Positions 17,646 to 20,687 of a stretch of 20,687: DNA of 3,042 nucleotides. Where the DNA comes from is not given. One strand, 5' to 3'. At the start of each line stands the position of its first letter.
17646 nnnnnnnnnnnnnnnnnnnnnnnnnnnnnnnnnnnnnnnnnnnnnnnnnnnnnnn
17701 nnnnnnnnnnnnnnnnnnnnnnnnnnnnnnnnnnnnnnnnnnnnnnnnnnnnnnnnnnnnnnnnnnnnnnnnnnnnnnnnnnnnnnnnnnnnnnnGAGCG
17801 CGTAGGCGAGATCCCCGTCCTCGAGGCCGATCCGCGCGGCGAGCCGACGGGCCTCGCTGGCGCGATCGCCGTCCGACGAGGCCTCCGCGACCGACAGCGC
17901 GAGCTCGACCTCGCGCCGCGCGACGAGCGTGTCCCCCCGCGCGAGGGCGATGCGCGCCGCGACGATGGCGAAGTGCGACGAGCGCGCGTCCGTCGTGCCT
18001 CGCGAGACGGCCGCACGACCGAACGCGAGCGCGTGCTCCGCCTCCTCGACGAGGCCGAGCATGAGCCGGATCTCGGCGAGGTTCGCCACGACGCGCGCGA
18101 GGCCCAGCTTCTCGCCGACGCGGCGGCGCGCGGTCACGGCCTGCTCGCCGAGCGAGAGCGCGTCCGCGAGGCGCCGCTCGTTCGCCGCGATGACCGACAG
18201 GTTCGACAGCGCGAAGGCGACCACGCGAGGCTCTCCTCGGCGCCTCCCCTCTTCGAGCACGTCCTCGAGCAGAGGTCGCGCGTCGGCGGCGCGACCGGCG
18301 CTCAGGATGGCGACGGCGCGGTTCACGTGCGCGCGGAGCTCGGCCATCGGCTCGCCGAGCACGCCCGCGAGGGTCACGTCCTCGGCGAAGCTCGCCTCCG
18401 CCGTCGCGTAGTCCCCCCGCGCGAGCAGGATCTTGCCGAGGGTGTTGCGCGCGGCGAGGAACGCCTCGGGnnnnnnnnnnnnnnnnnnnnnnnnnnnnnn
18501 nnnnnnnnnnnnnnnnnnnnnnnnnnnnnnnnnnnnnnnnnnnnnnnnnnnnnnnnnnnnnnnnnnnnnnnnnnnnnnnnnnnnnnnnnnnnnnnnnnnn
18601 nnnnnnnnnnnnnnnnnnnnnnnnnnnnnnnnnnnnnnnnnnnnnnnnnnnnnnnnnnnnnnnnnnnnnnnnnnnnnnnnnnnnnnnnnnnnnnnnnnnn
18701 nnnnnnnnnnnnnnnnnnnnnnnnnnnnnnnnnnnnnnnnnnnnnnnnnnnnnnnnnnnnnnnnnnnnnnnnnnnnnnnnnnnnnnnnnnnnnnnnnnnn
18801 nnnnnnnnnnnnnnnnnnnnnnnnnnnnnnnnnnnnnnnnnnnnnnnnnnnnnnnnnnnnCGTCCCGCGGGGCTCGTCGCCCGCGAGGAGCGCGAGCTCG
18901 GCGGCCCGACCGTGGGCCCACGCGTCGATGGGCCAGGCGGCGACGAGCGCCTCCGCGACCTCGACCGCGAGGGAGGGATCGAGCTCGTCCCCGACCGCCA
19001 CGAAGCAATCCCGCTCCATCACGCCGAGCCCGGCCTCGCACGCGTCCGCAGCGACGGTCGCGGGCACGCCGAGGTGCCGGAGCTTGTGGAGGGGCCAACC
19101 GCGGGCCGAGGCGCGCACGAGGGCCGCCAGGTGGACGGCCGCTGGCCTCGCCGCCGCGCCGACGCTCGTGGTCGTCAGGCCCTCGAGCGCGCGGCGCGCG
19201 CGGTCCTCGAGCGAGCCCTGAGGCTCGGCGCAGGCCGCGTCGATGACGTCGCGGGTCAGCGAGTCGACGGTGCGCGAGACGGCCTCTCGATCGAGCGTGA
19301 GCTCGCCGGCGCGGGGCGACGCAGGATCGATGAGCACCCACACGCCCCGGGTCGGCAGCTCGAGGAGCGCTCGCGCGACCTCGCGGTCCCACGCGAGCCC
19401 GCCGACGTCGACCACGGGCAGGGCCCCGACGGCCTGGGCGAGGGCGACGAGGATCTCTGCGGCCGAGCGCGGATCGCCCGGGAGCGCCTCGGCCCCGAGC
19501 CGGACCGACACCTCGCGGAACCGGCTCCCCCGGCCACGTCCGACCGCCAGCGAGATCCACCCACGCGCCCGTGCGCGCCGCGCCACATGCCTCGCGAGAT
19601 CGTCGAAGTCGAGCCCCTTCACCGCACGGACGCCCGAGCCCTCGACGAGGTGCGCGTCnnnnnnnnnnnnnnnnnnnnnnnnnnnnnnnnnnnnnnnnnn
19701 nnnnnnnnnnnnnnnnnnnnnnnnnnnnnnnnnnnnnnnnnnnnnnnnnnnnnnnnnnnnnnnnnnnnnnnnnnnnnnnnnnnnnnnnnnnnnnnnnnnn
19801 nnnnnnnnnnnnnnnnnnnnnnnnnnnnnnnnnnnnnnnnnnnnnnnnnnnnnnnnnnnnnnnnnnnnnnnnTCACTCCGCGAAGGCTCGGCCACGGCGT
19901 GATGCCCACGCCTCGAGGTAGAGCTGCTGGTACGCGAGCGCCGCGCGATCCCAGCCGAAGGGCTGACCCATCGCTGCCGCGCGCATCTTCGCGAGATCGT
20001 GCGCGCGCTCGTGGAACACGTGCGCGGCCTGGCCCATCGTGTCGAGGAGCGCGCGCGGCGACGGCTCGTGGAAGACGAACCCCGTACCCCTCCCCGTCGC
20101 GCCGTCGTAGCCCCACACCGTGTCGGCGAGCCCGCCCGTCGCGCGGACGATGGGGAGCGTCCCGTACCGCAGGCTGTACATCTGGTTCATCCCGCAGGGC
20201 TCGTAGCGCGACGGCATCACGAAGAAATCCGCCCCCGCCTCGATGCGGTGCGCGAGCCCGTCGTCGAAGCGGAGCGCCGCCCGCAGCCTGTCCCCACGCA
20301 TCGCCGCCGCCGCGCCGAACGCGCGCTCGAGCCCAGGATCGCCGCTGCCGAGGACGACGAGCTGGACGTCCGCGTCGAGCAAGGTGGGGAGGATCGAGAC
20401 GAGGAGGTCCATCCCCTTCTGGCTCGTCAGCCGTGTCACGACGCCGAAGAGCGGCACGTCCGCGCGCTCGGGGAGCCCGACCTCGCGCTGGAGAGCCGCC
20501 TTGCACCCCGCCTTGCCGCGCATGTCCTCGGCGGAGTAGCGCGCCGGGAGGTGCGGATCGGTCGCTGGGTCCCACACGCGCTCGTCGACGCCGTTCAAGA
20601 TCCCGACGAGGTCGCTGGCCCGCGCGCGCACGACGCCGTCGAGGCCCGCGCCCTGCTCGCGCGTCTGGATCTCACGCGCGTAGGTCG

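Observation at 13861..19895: Minus-strand regulatory module: receiver-less TPR sigma-54 activator, coupled lipoprotein, GAF sensor kinase, convergent on the flotillin cluster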

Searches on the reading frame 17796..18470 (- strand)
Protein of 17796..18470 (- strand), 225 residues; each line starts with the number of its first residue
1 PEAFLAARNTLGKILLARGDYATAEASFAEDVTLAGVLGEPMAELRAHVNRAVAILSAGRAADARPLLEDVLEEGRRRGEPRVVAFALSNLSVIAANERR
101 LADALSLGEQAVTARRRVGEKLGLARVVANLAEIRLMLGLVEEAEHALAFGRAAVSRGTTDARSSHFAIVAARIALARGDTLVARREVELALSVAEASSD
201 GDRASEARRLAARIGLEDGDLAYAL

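Call 22: find_related_loci(query=A2, collection=genome_contigs, flank=10000)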
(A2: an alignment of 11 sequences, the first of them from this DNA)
Query A2 (225 aa) in genome_contigs; peptide patterns used: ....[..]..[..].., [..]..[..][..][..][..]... (x = any residue, [..] = any of these).
222 stretches matched a pattern; 155 encode a relative of the query (tblastn E <= 1e-3); the best 80 are kept; 80 distinct loci.
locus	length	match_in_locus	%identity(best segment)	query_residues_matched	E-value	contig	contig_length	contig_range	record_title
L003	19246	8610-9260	59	5-221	4e-68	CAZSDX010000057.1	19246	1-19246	MAG TPA_asm: uncultured Polyangiaceae bacterium isolate SRP290908_co2_191 genome assembly, contig: NODE_3725_length_1924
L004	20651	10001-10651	57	5-221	5e-68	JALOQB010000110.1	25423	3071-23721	MAG: Polyangiaceae bacterium isolate Prado144 scaffold_3975, whole genome shotgun sequence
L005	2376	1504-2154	58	5-221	7e-68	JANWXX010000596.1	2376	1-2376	MAG: Polyangiaceae bacterium isolate SKYG56 NODE_596_length_2376_cov_3.958678, whole genome shotgun sequence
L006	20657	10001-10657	58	2-220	2e-61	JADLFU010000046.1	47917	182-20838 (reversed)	MAG: Polyangiaceae bacterium isolate SJ398 c_000000193315, whole genome shotgun sequence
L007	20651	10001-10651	53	5-221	5e-61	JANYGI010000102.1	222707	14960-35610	MAG: Byssovorax sp. isolate 341R_metabinner_12 341R_k141_91202, whole genome shotgun sequence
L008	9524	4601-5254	56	5-222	4e-61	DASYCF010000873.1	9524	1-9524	MAG TPA_asm: Byssovorax sp. isolate SMAG_U4926 k141_665767, whole genome shotgun sequence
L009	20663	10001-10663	51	1-221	4e-61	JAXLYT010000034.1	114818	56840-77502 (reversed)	MAG: Byssovorax sp. isolate STL-MYX20 C2.183.fa-34, whole genome shotgun sequence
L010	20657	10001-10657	51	1-219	3e-59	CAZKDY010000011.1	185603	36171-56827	MAG TPA_asm: uncultured Polyangiaceae bacterium isolate binchicken_co235_271 genome assembly, contig: NODE_129_length_18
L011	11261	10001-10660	50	5-224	2e-58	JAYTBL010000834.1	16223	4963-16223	MAG: Polyangiaceae bacterium isolate GFS_14252 GFS_14252_833, whole genome shotgun sequence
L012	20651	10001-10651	54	5-221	3e-58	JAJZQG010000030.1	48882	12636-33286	MAG: Myxococcales bacterium isolate SKS1.bin3 NODE_1181_length_48882_cov_2.226623, whole genome shotgun sequence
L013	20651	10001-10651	53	5-221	2e-58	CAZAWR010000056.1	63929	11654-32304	MAG TPA_asm: uncultured Polyangiaceae bacterium isolate binchicken_co266_243 genome assembly, contig: NODE_982_length_63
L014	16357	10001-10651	50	5-221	5e-58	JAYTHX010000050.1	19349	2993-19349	MAG: Polyangiaceae bacterium isolate GFS_2591 GFS_2591_49, whole genome shotgun sequence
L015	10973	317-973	50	1-219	1e-57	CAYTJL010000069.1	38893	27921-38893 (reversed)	MAG TPA_asm: uncultured Polyangiaceae bacterium isolate SRP189682_co1_9 genome assembly, contig: NODE_1351_length_38893_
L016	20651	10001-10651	53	5-221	1e-57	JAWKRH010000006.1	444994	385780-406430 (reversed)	MAG: Polyangiaceae bacterium isolate BC1.60 BC1.60.fa-6, whole genome shotgun sequence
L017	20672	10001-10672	51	1-224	3e-57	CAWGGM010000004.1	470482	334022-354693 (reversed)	MAG: uncultured proteobacterium isolate MFD02923.bin.1.35 genome assembly, contig: contig_13788, whole genome shotgun se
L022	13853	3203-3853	52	5-221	1e-55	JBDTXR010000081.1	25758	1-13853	MAG: Byssovorax sp. isolate cluster4_bin.120 NODE_2936_length_25758_cov_13.404778, whole genome shotgun sequence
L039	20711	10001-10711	48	5-224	2e-52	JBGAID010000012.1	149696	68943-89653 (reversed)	MAG: Polyangiaceae bacterium isolate MAG_MBR_H125.7 MBRH125-7_opera_contig_651, whole genome shotgun sequence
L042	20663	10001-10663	47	5-225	2e-52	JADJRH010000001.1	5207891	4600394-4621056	MAG: Polyangiaceae bacterium isolate Fred_18-Q3-R57-64_MAXAC.407 tig00000220-10-52028170, whole genome shotgun sequence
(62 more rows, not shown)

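Call 53: search_protein_families(library=pfam, proteins=[L015:3132-4640:+, L015:6642-8843:+, L015:4664-7225:-, L007:12673-14229:+, L042:13009-14067:-, L042:15257-16261:+, L039:12824-13654:-, L039:13487-14926:+, L039:15487-17532:+], max_evalue=0.001)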
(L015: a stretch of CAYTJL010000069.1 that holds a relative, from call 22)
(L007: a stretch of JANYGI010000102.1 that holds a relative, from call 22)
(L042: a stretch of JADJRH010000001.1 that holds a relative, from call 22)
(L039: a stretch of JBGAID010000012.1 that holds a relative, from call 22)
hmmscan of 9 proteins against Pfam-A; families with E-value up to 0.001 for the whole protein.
L015:3132-4640:+ (502 aa): 6 families
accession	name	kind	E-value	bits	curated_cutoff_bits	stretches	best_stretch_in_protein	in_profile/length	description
PF00069.31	Pkinase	-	5.5e-46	157.5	31.7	1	45-321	4-254/263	Protein kinase domain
PF07714.23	PK_Tyr_Ser-Thr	-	4.1e-23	82.4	23.1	1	142-319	73-249/258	Protein tyrosine and serine/threonine kinase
PF06271.18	RDD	-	5.2e-13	49.9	24.1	1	358-488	45-137/137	RDD family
PF01636.29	APH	-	3.6e-05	24.1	23.2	0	188-222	167-202/239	Phosphotransferase enzyme family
PF06293.20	Kdo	-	6.4e-05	22.9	21.3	1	153-221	101-173/207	Lipopolysaccharide kinase (Kdo/WaaP) family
PF03109.22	ABC1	-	8.6e-05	22.2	22.9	1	148-221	146-218/244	ABC1 atypical kinase-like domain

L015:6642-8843:+ (733 aa): 3 families
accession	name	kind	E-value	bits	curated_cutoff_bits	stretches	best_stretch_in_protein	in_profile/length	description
PF04015.17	DUF362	-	1.9e-24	87.3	24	1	152-395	13-198/200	Domain of unknown function (DUF362)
PF06452.16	CBM9_1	-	1.3e-13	51.7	23.4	1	540-731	1-182/185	Carbohydrate family 9 binding domain-like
PF16011.10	CBM9_2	-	4e-05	23.9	25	0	705-730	173-198/199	Carbohydrate-binding family 9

L015:4664-7225:- (853 aa): 2 families
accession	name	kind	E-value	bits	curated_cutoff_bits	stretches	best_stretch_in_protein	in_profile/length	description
PF03466.25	LysR_substrate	-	5.9e-39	134.1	28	1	627-828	3-205/209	LysR substrate binding domain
PF00126.33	HTH_1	-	2e-17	63.3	26.6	1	547-600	6-59/60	Bacterial regulatory helix-turn-helix protein, lysR family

L007:12673-14229:+ (518 aa): 5 families
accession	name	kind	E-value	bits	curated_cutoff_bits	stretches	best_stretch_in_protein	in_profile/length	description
PF00069.31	Pkinase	-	1.7e-42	146.1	31.7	1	62-325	2-253/263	Protein kinase domain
PF07714.23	PK_Tyr_Ser-Thr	-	2.1e-23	83.4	23.1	1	63-324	3-249/258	Protein tyrosine and serine/threonine kinase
PF06271.18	RDD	-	1.5e-13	51.7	24.1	1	363-493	45-137/137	RDD family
PF03109.22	ABC1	-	0.00054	19.6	22.9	0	187-226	179-218/244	ABC1 atypical kinase-like domain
PF01636.29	APH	-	0.00056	20.2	23.2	1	171-232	138-207/239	Phosphotransferase enzyme family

L042:13009-14067:- (352 aa): 2 families
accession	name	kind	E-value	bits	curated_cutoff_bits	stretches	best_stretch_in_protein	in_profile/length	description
PF10728.14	DUF2520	-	1.4e-27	96.3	25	1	200-324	4-123/125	Domain of unknown function (DUF2520)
PF13478.12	XdhC_C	-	0.00062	20.7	29.7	0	83-175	1-89/125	XdhC Rossmann domain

L042:15257-16261:+ (334 aa): 0 families

L039:12824-13654:- (276 aa): 0 families

L039:13487-14926:+ (479 aa): 5 families
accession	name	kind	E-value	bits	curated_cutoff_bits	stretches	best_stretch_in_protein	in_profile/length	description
PF24694.1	LNS2_PITM1-3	-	3.7e-19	69.4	27.7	1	317-442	1-116/124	PITM 1-3, LNS2 domain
PF24695.1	PITM1-3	-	2.8e-13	50.4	27.7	1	202-307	2-96/98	PITM 1-3, beta-sandwich domain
PF08235.19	LNS2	-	1.6e-10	41.2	32.3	1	299-381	32-113/226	LNS2 (Lipin/Ned1/Smp2)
PF09949.15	APP1_cat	-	2.4e-06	28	27.1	1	317-414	3-112/154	Phosphatidate phosphatase APP1, catalytic domain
PF03767.20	Acid_phosphat_B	-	0.00019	21.4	27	1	343-432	120-208/230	HAD superfamily, subfamily IIIB (Acid phosphatase)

L039:15487-17532:+ (681 aa): 2 families
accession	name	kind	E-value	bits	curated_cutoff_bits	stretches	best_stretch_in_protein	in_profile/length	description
PF00015.26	MCPsignal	-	8.9e-38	130.3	34.6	1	436-602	14-166/172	Methyl-accepting chemotaxis protein (MCP) signalling domain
PF00672.30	HAMP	-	2.6e-09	37.7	25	1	316-367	3-52/53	HAMP domain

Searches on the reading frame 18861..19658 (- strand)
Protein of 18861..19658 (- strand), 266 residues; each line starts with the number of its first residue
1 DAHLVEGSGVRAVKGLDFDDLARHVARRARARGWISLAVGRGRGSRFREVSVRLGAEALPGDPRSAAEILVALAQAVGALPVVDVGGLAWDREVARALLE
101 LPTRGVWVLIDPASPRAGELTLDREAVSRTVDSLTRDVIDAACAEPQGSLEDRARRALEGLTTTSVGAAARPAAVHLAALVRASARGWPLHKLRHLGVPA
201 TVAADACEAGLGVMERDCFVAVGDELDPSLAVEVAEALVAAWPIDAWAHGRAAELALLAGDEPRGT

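Call 35: predict_structure(alignment_id=A3)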
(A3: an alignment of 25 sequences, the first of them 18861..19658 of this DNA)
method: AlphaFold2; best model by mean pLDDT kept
length: 266 residues; sequences in the alignment: 25
mean_pLDDT: 81.5   pTM: 0.73
mean pLDDT of the five models: 81.5, 80.8, 80.9, 79.8, 79.0
residues with pLDDT >= 90: 160; 70-90: 51; 50-70: 8; < 50: 47
segments of 3 or more residues with pLDDT < 50: 116-139, 142-148, 153-166
pLDDT, mean of each block of 10 residues (from residue 1): 83 84 91 92 89 91 95 93 91 94 89 56 33 46 45 48 53 94 94 96 93 90 86 97 94 95 94
secondary structure, 60 per line:
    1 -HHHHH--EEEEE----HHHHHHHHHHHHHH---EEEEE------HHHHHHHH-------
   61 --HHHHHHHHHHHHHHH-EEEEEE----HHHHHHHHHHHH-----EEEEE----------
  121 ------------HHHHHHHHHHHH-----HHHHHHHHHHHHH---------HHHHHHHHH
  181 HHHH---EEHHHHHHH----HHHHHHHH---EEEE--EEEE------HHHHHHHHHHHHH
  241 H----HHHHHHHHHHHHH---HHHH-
elements in order: H2-6 E9-13 H18-31 E35-39 H46-53 H63-77 E79-84 H89-100 E106-110 H133-144 H150-162 H172-184 H190-196 H201-208 E212-215 E218-221 H228-241 H246-258 H262-265

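Call 68: search_protein_representatives(alignment_id=A3)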
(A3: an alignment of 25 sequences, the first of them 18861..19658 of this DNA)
Query: 25 sequences, 291 profile positions. Proteins with E-value up to 0.001 (for the whole library): 178; up to 1e-10: 156; up to 1e-30: 80. The best 150 are listed.
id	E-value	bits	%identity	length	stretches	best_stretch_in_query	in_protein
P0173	1.4e-80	287.3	-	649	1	1-291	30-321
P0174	3.2e-79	282.8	-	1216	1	1-291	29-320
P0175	9.2e-77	274.7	-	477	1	6-287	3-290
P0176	4.1e-76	272.6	-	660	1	1-291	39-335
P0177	1.4e-73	264.3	-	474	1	1-291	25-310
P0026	5.0e-69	249.4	-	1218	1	1-291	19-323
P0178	7.8e-68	245.4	-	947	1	56-291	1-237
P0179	4.6e-65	236.3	-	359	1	1-271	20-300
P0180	4.8e-63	229.7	-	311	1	13-291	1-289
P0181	2.5e-62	227.3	-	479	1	1-291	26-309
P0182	1.5e-61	224.9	-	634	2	1-291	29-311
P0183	4.3e-61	223.3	-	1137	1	1-287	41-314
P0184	8.3e-60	219.1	-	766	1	10-291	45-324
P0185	2.5e-59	217.5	-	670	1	14-291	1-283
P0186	2.5e-59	217.5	-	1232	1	10-291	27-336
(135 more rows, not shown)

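Call 93: fold_search(model_id=the predicted structure, library=pdb)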
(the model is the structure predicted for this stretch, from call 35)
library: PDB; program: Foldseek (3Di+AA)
matches with E <= 10: 1043; with E <= 0.001: 0
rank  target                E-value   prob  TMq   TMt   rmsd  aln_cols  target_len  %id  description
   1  6j5t_C                1.4e-02  1.00  0.32  0.12   4.9       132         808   14  Reconstitution and structure of a plant NLR resistosome conferring immunity (released 2019-03-20)
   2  6j6i_C                3.6e-02  0.97  0.31  0.12   5.1       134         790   15  Reconstitution and structure of a plant NLR resistosome conferring immunity (released 2019-03-20)
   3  8xuq_A                4.0e-02  0.97  0.31  0.11   5.6       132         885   15  Cryo-EM structure of tomato NRC2 tetramer (released 2024-05-22)
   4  9cc8_A                4.7e-02  0.96  0.30  0.11   5.0       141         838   13  Hexameric state of the NRC4 resistosome (released 2024-09-11)
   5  7jlv_A                7.4e-02  0.35  0.24  0.17  20.9       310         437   13  Structure of the activated Roq1 resistosome directly recognizing the pathogen effector XopQ (released 2020-12-02)
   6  1nsy_A                1.1e-01  0.18  0.14  0.13  11.3       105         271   13  CRYSTAL STRUCTURE OF NH3-DEPENDENT NAD+ SYNTHETASE FROM BACILLUS SUBTILIS (released 1997-07-23)
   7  8xvb_A                1.2e-01  0.90  0.28  0.30   5.2       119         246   19  Cryo-EM structure of ATP-DNA-MuB filaments (released 2024-08-14)
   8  8bv0_A                1.4e-01  0.47  0.32  0.26  17.1       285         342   13  Binary complex between the NB-ARC domain from the Tomato immune receptor NRC1 and the SPRY domain-containing effector  (released 2022-12-21)
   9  1wxe                  1.4e-01  0.12  0.12  0.13  11.9       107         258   14  E.coli NAD Synthetase, AMP (released 2005-02-15)
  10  1wkv_B                1.5e-01  0.16  0.14  0.11  13.5       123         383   20  Crystal structure of O-phosphoserine sulfhydrylase (released 2005-06-28)
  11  6c8q_F                1.5e-01  0.14  0.14  0.14  14.6       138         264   14  Crystal structure of NAD synthetase (NadE) from Enterococcus faecalis in complex with NAD+ (released 2018-02-14)
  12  9ria_C                1.7e-01  0.41  0.32  0.12  14.9       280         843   15  Cryo-EM structure of tomato NRC3-AVRcap1b complex (released 2025-07-23)
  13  9cc9_A                1.7e-01  0.41  0.30  0.11  18.5       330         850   12  Dodecameric state of the NRC4 resistosome (released 2024-09-11)
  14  6vvo_B                1.7e-01  0.18  0.24  0.21  17.7       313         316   15  Structure of the human clamp loader (Replication Factor C, RFC) bound to the sliding clamp (Proliferating Cell Nuclear (released 2020-02-26)
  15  1wxi                  1.7e-01  0.11  0.12  0.13  11.9       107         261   14  E.coli NAD Synthetase, AMP.PP (released 2005-02-15)
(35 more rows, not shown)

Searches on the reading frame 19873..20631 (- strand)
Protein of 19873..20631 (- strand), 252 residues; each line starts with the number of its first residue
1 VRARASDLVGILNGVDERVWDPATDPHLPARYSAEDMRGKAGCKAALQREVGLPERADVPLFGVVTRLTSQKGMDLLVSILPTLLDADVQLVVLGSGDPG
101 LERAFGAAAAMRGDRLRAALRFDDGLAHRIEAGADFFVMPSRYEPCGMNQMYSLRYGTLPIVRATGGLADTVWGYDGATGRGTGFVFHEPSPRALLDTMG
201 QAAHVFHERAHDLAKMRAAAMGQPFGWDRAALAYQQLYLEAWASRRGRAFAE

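Call 13: search_protein_families(library=pfam, proteins=[window:19873-20631:-], max_evalue=0.001)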
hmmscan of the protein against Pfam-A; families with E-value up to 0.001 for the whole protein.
window:19873-20631:- (252 aa): 2 families
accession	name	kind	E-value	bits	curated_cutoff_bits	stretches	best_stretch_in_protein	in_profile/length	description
PF00534.26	Glycos_transf_1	-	3.4e-13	49.9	26.4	1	56-201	12-154/172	Glycosyl transferases group 1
PF13692.12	Glyco_trans_1_4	-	1.2e-10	42.3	27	1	61-200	3-137/142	Glycosyl transferases group 1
